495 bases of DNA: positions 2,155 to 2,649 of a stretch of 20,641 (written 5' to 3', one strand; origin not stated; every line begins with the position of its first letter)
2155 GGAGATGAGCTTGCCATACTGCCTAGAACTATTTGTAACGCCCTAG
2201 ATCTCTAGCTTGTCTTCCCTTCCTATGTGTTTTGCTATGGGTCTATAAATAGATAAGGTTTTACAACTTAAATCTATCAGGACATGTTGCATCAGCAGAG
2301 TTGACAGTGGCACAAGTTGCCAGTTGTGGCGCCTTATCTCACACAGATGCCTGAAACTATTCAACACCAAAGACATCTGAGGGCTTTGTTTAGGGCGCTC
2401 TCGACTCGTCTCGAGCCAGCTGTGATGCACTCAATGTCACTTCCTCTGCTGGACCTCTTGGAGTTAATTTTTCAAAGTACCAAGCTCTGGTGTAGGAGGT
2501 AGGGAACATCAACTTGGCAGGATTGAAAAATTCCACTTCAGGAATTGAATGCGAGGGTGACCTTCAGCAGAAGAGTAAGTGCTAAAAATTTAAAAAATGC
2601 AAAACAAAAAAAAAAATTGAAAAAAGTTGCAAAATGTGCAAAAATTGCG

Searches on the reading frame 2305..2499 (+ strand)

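Call 59: search_protein_families(library=pfam, proteins=[window:2305-2499:+], max_evalue=1)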
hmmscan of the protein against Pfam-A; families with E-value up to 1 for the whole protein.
window:2305-2499:+ (65 aa): 1 family
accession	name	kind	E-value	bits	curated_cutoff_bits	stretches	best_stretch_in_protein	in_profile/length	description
PF04857.26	CAF1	-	0.12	12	24.2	1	15-53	185-223/320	CAF1 family ribonuclease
